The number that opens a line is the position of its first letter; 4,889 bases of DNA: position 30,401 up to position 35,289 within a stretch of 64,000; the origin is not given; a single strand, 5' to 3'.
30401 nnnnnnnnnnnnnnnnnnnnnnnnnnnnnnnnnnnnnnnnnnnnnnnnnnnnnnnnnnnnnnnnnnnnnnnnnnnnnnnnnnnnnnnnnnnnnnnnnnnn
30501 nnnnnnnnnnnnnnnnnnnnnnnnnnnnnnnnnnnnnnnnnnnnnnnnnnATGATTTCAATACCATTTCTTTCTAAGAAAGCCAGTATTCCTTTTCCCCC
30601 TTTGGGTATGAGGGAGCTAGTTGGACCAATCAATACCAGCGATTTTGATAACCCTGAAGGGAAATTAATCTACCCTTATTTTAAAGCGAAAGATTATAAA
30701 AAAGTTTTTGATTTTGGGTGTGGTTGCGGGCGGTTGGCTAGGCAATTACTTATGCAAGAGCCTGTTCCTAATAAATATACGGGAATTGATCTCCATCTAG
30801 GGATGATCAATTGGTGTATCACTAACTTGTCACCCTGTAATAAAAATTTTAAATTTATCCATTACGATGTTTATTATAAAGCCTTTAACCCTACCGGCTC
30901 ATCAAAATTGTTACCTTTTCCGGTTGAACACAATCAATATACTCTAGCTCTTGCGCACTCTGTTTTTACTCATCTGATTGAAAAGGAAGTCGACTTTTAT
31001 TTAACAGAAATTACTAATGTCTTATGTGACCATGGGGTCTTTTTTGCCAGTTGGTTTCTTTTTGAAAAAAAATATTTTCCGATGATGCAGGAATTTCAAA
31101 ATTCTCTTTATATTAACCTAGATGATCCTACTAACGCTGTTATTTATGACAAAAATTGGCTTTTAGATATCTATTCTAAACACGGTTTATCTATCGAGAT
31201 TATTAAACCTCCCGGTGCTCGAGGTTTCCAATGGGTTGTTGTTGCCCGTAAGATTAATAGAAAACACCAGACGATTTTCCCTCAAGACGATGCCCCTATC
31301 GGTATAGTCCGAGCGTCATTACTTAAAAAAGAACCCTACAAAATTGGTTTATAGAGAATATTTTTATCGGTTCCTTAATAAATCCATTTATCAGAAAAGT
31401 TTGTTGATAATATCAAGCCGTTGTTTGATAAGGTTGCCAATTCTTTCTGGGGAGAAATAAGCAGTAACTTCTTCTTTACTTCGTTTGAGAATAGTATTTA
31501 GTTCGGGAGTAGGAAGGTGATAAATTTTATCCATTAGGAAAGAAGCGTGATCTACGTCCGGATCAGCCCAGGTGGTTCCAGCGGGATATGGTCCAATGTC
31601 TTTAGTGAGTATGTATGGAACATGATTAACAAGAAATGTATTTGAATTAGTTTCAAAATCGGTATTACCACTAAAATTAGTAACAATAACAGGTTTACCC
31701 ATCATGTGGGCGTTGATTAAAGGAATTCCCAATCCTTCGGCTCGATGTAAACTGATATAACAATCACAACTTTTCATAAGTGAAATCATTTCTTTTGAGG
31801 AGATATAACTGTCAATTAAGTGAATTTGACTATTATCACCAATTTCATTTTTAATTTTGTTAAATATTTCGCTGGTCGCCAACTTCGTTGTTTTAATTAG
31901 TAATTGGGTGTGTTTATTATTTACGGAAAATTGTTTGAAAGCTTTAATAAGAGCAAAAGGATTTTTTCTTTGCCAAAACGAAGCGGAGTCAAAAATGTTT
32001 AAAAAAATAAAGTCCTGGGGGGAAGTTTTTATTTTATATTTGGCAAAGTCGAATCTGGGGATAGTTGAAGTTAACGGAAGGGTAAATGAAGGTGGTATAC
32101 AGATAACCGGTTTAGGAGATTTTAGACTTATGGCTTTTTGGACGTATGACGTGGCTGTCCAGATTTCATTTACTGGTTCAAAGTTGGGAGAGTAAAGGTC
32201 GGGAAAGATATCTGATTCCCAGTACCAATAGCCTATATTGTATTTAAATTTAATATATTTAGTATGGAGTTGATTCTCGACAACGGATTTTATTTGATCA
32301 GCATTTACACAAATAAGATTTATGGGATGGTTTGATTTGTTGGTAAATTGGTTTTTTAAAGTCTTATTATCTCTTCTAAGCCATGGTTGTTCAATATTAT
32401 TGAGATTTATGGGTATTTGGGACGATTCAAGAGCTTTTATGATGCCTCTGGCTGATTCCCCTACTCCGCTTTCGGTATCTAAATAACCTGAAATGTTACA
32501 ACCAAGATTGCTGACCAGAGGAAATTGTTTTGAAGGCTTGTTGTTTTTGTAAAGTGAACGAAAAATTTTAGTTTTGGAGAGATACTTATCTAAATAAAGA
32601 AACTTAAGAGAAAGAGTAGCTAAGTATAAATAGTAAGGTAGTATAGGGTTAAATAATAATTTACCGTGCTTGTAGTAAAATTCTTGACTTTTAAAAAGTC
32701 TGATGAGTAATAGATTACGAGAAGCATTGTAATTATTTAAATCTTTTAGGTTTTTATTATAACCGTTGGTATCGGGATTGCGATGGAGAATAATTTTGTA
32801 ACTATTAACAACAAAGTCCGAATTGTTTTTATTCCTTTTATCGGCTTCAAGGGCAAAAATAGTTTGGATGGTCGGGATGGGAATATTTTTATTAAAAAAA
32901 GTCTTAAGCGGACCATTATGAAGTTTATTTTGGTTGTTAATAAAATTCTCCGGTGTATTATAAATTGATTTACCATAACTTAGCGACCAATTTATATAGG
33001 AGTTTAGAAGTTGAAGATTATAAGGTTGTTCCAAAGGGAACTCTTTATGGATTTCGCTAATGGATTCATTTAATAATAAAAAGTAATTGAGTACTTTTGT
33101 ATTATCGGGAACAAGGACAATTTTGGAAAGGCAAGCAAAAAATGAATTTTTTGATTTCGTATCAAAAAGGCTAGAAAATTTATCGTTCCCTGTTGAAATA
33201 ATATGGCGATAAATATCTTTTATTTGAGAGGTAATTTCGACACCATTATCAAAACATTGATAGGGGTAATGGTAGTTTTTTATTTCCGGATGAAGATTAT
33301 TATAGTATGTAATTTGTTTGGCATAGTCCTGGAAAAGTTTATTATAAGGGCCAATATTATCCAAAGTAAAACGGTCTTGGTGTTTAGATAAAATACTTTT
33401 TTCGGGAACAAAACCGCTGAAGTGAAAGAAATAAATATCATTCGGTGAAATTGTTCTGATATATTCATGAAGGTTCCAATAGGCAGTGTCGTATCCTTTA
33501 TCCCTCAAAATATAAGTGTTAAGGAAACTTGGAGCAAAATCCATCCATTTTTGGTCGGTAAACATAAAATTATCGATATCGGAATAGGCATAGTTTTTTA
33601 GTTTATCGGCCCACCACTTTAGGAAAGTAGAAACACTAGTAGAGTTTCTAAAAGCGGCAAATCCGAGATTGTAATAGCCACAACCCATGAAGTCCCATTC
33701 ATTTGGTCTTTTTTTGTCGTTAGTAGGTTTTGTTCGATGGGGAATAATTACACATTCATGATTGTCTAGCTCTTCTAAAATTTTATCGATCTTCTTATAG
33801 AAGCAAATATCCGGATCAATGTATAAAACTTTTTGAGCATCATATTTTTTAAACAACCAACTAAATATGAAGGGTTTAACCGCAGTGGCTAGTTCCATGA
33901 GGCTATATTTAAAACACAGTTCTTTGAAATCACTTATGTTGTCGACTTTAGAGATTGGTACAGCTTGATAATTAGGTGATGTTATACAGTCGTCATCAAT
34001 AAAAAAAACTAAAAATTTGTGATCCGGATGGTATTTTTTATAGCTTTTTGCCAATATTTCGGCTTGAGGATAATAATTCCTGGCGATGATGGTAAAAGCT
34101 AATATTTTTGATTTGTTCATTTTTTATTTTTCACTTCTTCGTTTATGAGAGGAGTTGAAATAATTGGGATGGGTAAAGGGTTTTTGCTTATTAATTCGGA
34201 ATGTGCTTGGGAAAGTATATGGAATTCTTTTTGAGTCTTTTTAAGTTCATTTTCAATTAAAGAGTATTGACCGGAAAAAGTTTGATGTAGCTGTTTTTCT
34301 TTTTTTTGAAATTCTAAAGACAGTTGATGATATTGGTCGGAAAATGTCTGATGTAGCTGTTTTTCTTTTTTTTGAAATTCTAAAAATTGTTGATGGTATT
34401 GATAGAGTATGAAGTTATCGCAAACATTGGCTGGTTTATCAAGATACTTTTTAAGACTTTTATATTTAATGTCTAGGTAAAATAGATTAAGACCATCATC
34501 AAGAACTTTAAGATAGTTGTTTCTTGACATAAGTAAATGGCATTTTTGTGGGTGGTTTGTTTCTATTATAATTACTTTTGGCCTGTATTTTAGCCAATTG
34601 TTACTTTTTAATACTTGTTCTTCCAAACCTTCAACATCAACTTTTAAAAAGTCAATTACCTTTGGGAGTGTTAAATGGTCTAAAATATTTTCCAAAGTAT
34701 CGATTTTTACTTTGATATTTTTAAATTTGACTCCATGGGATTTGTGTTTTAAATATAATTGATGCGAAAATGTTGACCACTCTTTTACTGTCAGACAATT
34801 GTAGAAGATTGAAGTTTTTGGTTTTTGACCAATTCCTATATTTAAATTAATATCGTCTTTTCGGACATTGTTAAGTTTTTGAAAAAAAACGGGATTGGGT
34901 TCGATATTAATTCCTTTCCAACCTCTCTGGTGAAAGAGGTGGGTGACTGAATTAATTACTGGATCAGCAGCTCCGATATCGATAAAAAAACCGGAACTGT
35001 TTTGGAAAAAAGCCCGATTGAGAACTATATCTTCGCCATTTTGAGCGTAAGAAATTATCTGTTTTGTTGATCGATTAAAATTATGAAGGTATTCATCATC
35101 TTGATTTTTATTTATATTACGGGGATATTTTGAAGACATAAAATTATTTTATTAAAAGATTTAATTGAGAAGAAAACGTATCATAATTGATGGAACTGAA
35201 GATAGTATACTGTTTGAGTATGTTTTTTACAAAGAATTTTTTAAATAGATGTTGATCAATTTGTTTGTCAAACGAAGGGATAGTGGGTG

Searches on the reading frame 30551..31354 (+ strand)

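Call 8: search_protein_families(library=pfam, proteins=[window:30551-31354:+], max_evalue=0.001)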
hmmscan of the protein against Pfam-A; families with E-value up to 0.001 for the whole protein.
window:30551-31354:+ (267 aa): 4 families
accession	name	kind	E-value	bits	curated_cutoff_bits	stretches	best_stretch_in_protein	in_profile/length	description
PF13649.12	Methyltransf_25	-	5.2e-08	33.9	27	1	52-162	1-97/97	Methyltransferase domain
PF08242.18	Methyltransf_12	-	1.8e-07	32.2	30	1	54-164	2-98/98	Methyltransferase domain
PF08241.18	Methyltransf_11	-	2.3e-07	31.8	21.2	1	54-165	2-94/95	Methyltransferase domain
PF05175.20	MTS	-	0.00026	21.1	23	1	38-110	21-93/170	Methyltransferase small domain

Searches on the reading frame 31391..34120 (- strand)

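Call 8: search_protein_families(library=pfam, proteins=[window:31391-34120:-], max_evalue=0.001)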
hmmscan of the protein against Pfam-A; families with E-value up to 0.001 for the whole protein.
window:31391-34120:- (909 aa): 3 families
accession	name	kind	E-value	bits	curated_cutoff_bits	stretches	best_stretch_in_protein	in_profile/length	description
PF00534.26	Glycos_transf_1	-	3e-12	46.9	26.4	1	714-827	23-135/172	Glycosyl transferases group 1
PF13692.12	Glyco_trans_1_4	-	2.8e-08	34.6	27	1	714-832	9-125/142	Glycosyl transferases group 1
PF13946.11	DUF4214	-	5.3e-08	33.3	23.2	1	429-482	16-69/72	Domain of unknown function (DUF4214)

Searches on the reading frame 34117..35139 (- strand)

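Call 8: search_protein_families(library=pfam, proteins=[window:34117-35139:-], max_evalue=0.001)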
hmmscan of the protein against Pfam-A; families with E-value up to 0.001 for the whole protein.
window:34117-35139:- (340 aa): 1 family
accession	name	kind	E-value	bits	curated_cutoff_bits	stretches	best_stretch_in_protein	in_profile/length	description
PF05050.19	Methyltransf_21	-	3.1e-24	86.5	22.7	1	54-198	1-152/173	Methyltransferase FkbM domain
